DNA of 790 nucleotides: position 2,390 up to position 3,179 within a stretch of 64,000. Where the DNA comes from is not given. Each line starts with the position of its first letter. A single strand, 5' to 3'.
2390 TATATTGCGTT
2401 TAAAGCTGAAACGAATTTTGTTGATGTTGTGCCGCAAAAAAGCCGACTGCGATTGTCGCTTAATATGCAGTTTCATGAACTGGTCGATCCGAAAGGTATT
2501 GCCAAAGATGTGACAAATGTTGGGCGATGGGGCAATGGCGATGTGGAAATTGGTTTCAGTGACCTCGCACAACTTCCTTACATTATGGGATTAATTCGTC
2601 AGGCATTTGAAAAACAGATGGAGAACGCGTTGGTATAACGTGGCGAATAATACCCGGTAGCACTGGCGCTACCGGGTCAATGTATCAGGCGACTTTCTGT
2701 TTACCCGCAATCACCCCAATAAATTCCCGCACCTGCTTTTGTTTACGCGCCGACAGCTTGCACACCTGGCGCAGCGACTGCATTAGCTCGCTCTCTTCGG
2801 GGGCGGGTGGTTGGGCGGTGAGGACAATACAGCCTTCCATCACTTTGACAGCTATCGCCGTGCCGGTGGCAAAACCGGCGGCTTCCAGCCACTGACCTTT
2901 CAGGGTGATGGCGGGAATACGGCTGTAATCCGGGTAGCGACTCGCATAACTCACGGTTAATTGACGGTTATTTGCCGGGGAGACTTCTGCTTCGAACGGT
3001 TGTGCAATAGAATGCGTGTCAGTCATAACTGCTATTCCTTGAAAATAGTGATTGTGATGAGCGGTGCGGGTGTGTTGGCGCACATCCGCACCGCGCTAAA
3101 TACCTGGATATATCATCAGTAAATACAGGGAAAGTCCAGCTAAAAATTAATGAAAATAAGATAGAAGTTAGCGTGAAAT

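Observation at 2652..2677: Perfect 10-bp inverted repeat between the convergent GmrSD-like gene and symE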

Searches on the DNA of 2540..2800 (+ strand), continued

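Call 26: search_dna_similar(query=window:2628-2700:+, collection=ecoli_genomes, mode=distant, max_rows=60, rows=spread, max_evalue=0.001)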
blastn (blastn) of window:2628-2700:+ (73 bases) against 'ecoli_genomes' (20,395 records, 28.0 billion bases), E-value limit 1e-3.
Records with a match: 1287; places in all: 1287; records where one place covers at least 80% of the query: 1287.
Genomes with a match: 1287 of 5426; with a place that covers at least 80% of the query: 1287. Places per genome that has any: lowest 1, median 1, highest 1. On chromosomes: 1286 places; on plasmids: 1.
Best place of each record, by identity: >=99% 414; 95-99% 416; 90-95% 457.
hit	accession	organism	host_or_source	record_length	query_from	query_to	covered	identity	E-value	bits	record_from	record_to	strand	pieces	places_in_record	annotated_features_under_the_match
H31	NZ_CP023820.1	Escherichia coli strain 7/2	Homo sapiens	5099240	1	73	100%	100.0%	1e-28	132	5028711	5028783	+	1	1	symE: endoribonuclease SymE | GmrSD restriction endonuclease domain-containing protein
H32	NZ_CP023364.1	Escherichia coli strain 144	canine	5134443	1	73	100%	100.0%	1e-28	132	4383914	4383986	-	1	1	symE: endoribonuclease SymE | GmrSD restriction endonuclease domain-containing protein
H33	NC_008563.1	Escherichia coli APEC O1 strain APEC O1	lesion site (lung) of a dead turkey ...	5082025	1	73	100%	100.0%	1e-28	132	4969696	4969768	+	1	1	symE: endoribonuclease SymE | GmrSD restriction endonuclease domain-containing protein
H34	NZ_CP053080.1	Escherichia coli strain HB37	chicken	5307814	1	73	100%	100.0%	1e-28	132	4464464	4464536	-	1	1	symE: endoribonuclease SymE | GmrSD restriction endonuclease domain-containing protein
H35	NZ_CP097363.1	Escherichia coli strain AGR6137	water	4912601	1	73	100%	100.0%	1e-28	132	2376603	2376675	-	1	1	symE: endoribonuclease SymE | GmrSD restriction endonuclease domain-containing protein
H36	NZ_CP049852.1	Escherichia coli strain UPEC-774U/190308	Homo sapiens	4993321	1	73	100%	100.0%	1e-28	132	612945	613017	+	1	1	symE: endoribonuclease SymE | GmrSD restriction endonuclease domain-containing protein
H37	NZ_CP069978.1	Escherichia coli strain FDAARGOS_1299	Homo sapiens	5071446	1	73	100%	100.0%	1e-28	132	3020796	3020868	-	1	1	symE: endoribonuclease SymE | GmrSD restriction endonuclease domain-containing protein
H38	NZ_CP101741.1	Escherichia coli strain FY26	avian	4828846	1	73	100%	100.0%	1e-28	132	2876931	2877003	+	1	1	symE: endoribonuclease SymE | GmrSD restriction endonuclease domain-containing protein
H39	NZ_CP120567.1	Escherichia coli strain A0 34/86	probiotic product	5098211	1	73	100%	100.0%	1e-28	132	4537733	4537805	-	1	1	symE: endoribonuclease SymE | GmrSD restriction endonuclease domain-containing protein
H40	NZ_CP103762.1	Escherichia coli strain 5283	Homo sapiens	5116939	1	73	100%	100.0%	1e-28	132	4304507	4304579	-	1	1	symE: endoribonuclease SymE | GmrSD restriction endonuclease domain-containing protein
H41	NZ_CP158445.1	Escherichia coli strain 536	Homo sapiens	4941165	1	73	100%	100.0%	1e-28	132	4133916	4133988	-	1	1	symE: endoribonuclease SymE | DUF1524 domain-containing protein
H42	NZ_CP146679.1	Escherichia coli strain MS 200-1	Homo sapiens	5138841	1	73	100%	100.0%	1e-28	132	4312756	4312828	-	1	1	symE: endoribonuclease SymE | GmrSD restriction endonuclease domain-containing protein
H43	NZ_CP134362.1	Escherichia coli strain TUM13754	Homo sapiens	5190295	1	73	100%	100.0%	1e-28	132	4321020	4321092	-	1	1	symE: endoribonuclease SymE | GmrSD restriction endonuclease domain-containing protein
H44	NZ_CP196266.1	Escherichia coli strain ECE204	Homo sapiens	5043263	1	73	100%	100.0%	1e-28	132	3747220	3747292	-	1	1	symE: endoribonuclease SymE | GmrSD restriction endonuclease domain-containing protein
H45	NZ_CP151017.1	Escherichia coli strain 19KM1803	Cat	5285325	1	73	100%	100.0%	1e-28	132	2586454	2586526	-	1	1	symE: endoribonuclease SymE | DUF1524 domain-containing protein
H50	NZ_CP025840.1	Escherichia coli strain 214-4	Homo sapiens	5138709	1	73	100%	98.6%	5e-27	128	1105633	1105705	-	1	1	symE: endoribonuclease SymE | GmrSD restriction endonuclease domain-containing protein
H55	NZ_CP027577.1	Escherichia coli strain 2013C-4225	Homo sapiens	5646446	1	73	100%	97.3%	6e-26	123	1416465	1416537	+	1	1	symE: endoribonuclease SymE | GmrSD restriction endonuclease domain-containing protein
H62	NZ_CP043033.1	Escherichia coli strain XDL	Homo sapiens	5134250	1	73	100%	95.9%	2e-24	119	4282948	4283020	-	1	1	symE: endoribonuclease SymE | GmrSD restriction endonuclease domain-containing protein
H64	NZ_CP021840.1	Escherichia coli strain EC974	Homo sapiens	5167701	1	73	100%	94.5%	3e-23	114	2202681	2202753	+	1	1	symE: endoribonuclease SymE | GmrSD restriction endonuclease domain-containing protein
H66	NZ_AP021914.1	Escherichia coli strain WP2-W18-CRE-03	-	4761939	3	73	97%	95.8%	3e-23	115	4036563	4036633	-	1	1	symE: endoribonuclease SymE | GmrSD restriction endonuclease domain-containing protein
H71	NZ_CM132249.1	Escherichia coli strain 23AR0998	Homo sapiens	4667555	3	73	97%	94.4%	4e-22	111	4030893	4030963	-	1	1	symE: endoribonuclease SymE | GmrSD restriction endonuclease domain-containing protein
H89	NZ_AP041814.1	Escherichia coli O166:H15 strain JNE21-009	Homo sapiens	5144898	1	73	100%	90.4%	7e-19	101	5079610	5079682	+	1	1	symE: endoribonuclease SymE | GmrSD restriction endonuclease domain-containing protein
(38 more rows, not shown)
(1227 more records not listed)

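Call 27: get_annotated_region(hit=H50, flank=300)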
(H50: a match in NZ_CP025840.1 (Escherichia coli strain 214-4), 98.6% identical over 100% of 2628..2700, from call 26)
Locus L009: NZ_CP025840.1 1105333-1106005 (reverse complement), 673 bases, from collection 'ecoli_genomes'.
description: Escherichia coli strain 214-4 chromosome, complete genome
organism: Escherichia coli strain 214-4 (NCBI taxid 562)
replicon: chromosome; assembly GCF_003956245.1
host: Homo sapiens; source: stool; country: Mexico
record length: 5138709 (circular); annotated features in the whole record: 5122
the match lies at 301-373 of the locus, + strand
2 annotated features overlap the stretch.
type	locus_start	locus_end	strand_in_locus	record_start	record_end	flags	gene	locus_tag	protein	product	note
CDS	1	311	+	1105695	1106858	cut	-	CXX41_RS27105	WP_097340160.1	GmrSD restriction endonuclease domain-containing protein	-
CDS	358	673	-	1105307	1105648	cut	symE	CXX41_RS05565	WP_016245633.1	endoribonuclease SymE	-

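Call 28: get_annotated_region(hit=H55, flank=300)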
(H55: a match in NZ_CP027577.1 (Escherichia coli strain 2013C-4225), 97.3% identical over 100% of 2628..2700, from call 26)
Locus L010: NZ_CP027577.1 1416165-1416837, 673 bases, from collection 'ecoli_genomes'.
description: Escherichia coli strain 2013C-4225 chromosome, complete genome
organism: Escherichia coli strain 2013C-4225 (NCBI taxid 562)
replicon: chromosome; assembly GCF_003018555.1
host: Homo sapiens; source: stool; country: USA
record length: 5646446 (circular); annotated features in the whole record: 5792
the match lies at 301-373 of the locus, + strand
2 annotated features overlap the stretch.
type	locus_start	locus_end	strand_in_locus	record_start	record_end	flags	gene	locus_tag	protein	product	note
CDS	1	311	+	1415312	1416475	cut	-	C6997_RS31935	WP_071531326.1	GmrSD restriction endonuclease domain-containing protein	-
CDS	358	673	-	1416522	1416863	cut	symE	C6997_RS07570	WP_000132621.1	endoribonuclease SymE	-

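Call 29: get_annotated_region(hit=H62, flank=300)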
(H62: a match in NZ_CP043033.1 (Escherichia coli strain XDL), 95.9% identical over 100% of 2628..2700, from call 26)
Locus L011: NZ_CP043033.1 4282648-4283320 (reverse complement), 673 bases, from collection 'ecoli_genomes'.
description: Escherichia coli strain XDL chromosome, complete genome
organism: Escherichia coli strain XDL (NCBI taxid 562)
replicon: chromosome; assembly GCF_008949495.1
host: Homo sapiens; source: blood; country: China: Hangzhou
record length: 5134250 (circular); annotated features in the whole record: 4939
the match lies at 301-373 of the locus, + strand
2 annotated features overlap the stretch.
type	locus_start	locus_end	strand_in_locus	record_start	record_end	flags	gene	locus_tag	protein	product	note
CDS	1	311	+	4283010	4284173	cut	-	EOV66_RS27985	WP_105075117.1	GmrSD restriction endonuclease domain-containing protein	-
CDS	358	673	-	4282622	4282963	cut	symE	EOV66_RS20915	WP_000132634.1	endoribonuclease SymE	-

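Call 30: get_annotated_region(hit=H64, flank=300)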
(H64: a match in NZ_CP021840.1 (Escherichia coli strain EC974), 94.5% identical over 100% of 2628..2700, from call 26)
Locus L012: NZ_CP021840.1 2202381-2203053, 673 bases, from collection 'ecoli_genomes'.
description: Escherichia coli strain EC974 chromosome, complete genome
organism: Escherichia coli strain EC974 (NCBI taxid 562)
replicon: chromosome; assembly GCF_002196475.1
host: Homo sapiens; source: urine; urinary tract infection; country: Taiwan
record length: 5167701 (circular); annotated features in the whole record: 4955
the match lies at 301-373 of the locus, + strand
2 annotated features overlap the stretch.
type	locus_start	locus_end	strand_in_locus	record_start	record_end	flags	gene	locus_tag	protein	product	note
CDS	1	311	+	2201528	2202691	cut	-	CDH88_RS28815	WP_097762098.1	GmrSD restriction endonuclease domain-containing protein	-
CDS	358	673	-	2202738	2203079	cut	symE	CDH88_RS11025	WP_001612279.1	endoribonuclease SymE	-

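Call 31: get_annotated_region(hit=H66, flank=300)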
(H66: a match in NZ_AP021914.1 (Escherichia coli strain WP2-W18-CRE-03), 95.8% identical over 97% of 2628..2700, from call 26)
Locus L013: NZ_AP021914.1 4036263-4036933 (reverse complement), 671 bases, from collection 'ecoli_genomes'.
description: Escherichia coli strain WP2-W18-CRE-03 chromosome, complete genome
organism: Escherichia coli strain WP2-W18-CRE-03 (NCBI taxid 562)
replicon: chromosome; assembly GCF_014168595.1
host: -; source: -; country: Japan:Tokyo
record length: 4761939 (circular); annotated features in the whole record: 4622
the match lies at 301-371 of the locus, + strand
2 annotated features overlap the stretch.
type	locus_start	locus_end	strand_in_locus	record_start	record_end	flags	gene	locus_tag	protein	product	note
CDS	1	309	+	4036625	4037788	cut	-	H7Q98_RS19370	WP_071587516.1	GmrSD restriction endonuclease domain-containing protein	-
CDS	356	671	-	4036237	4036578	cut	symE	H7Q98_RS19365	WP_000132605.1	endoribonuclease SymE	-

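Call 32: get_annotated_region(hit=H71, flank=300)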
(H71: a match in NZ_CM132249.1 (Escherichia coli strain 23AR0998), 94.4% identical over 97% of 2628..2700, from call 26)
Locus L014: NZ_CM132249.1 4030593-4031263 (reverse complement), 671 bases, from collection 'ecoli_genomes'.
description: Escherichia coli strain 23AR0998 chromosome, whole genome shotgun sequence
organism: Escherichia coli strain 23AR0998 (NCBI taxid 562)
replicon: chromosome; assembly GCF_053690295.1
host: Homo sapiens; source: Midstream urine; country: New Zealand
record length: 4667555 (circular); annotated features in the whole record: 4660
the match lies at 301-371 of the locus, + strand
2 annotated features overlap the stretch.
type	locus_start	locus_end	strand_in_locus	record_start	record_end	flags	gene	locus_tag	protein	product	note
CDS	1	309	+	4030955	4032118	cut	-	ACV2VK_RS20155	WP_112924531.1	GmrSD restriction endonuclease domain-containing protein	-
CDS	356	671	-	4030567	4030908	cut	symE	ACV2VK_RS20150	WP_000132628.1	endoribonuclease SymE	-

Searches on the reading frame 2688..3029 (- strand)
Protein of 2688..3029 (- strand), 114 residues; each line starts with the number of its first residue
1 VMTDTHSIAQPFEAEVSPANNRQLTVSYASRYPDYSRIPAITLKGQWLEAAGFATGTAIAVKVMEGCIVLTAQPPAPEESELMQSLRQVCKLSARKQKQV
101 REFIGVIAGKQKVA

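Call 34: find_related_loci(query=window:2688-3029:-, collection=genome_contigs, flank=2500)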
Query window:2688-3029:- (114 aa) in genome_contigs; peptide patterns used: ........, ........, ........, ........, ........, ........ (x = any residue, [..] = any of these).
114 stretches matched a pattern; 59 encode a relative of the query (tblastn E <= 1e-3); 56 distinct loci.
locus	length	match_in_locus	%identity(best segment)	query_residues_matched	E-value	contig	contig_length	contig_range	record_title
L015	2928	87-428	95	1-114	1e-71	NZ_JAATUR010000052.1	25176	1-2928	Escherichia coli strain SCPM-O-B-8794 52length=25176, whole genome shotgun sequence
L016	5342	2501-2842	95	1-114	2e-71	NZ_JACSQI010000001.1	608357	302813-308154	Escherichia whittamii strain Sa2BVA5 NODE_1_length_608357_cov_8.774854, whole genome shotgun sequence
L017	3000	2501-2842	93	1-114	2e-70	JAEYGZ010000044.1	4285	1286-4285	MAG: Bacillota bacterium isolate OH_HFB_305 k127_2513415, whole genome shotgun sequence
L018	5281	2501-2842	91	1-114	9e-69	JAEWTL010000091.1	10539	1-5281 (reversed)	MAG: Bacillota bacterium isolate OH_SDB_141 k127_304560, whole genome shotgun sequence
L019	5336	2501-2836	93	1-112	2e-68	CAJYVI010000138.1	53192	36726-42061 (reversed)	MAG: uncultured Pseudocitrobacter sp. isolate SP260_1_metabat2_genome_mining.39 genome assembly, contig: k127_123001, wh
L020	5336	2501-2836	92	1-112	3e-68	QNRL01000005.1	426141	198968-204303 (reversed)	Pseudocitrobacter faecalis strain DSM 27453 Ga0244571_105, whole genome shotgun sequence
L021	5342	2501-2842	85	1-114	4e-65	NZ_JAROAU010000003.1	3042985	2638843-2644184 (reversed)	Kosakonia cowanii strain 282A-S69 282A_S69_3, whole genome shotgun sequence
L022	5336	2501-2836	79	1-112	4e-59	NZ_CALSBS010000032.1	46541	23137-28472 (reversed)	Pseudocitrobacter vendiensis strain CPO20170097T, whole genome shotgun sequence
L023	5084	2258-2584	81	1-113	1e-58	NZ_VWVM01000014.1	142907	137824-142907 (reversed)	Candidatus Pantoea gossypiicola isolate B_8 Scaffold_14, whole genome shotgun sequence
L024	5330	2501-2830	81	1-114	2e-58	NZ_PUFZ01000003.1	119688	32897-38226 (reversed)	Pantoea sp. ARC607 contig_3, whole genome shotgun sequence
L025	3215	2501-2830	82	1-113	3e-58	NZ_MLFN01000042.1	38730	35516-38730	Pantoea conspicua strain LMG 24534 Contig0042_, whole genome shotgun sequence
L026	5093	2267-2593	82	2-110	2e-57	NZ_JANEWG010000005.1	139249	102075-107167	Citrobacter sp. Awk 4 510132-22-5, whole genome shotgun sequence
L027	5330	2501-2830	79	2-111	2e-56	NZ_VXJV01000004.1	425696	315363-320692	Salmonella enterica subsp. diarizonae strain CCUG 30040T contig_0000004, whole genome shotgun sequence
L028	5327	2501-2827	80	2-110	5e-56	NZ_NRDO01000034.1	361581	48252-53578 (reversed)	Citrobacter sp. NCU1 contig_34, whole genome shotgun sequence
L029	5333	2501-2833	77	1-114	6e-56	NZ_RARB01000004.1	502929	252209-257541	Pantoea piersonii strain IIIF1SW-P2 scaffold4.1, whole genome shotgun sequence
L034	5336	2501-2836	71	1-112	2e-51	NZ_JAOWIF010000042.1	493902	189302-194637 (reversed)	Citrobacter sp. Cu233 235, whole genome shotgun sequence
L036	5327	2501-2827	71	1-112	7e-50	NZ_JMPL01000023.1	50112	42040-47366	Kluyvera ascorbata ATCC 33433 GKAS.assembly.023, whole genome shotgun sequence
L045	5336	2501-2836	68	1-112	9e-47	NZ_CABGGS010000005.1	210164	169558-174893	Klebsiella spallanzanii isolate SB6411, whole genome shotgun sequence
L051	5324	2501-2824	67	1-111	3e-45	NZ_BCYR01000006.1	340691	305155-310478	Raoultella ornithinolytica NBRC 105727 = ATCC 31898 strain NBRC 105727, whole genome shotgun sequence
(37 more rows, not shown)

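Call 55: search_protein_families(library=pfam, proteins=[window:2688-3026:-], max_evalue=0.001)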
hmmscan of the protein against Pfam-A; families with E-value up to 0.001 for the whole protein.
window:2688-3026:- (113 aa): 1 family
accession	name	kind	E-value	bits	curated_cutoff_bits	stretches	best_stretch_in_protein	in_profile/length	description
PF08845.15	SymE_toxin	-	2.4e-21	76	29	1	20-71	1-54/54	Toxin SymE, type I toxin-antitoxin system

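Call 58: search_protein_families(library=pfam, proteins=[L034:2939-4402:-, L036:2969-3886:+, L051:3070-5139:+, L016:2891-5341:-, L045:2900-5050:-], max_evalue=0.001)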
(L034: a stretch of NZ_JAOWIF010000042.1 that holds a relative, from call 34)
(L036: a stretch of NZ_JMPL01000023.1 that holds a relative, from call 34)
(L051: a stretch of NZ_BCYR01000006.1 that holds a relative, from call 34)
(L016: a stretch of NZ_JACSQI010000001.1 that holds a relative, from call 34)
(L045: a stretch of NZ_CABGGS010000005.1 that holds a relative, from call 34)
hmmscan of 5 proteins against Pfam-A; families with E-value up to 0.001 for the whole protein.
L034:2939-4402:- (488 aa): 0 families

L036:2969-3886:+ (306 aa): 2 families
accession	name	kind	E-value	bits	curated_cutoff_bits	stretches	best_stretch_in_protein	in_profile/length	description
PF18899.5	DUF5655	-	5.1e-11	43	24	1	193-306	3-109/109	Domain of unknown function (DUF5655)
PF01939.22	NucS_C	-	0.00011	22.6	24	1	25-97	2-73/124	Endonuclease NucS C-terminal domain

L051:3070-5139:+ (690 aa): 2 families
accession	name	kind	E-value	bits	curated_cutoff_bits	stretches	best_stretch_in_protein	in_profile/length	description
PF07728.20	AAA_5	-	7.1e-13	49.2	22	1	443-527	60-139/139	AAA domain (dynein-related subfamily)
PF00004.35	AAA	-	1.5e-06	29.1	21.2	0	236-272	1-35/131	ATPase family associated with various cellular activities (AAA)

L016:2891-5341:- (817 aa): 1 family
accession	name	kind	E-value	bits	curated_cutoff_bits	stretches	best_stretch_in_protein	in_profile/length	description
PF09369.15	MZB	-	7.1e-10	39.9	24.2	1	334-414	2-80/80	MrfA Zn-binding domain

L045:2900-5050:- (717 aa): 3 families
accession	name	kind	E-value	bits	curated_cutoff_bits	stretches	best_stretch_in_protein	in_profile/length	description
PF03235.19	GmrSD_N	-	2.9e-34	119.4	33.2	1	28-240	3-198/199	GmrSD restriction endonuclease, N-terminal domain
PF07510.16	GmrSD_C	-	1.3e-25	90.3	23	1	432-567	1-137/138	GmrSD restriction endonucleases, C-terminal domain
PF18899.5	DUF5655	-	3.4e-12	46.8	24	1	612-710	14-108/109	Domain of unknown function (DUF5655)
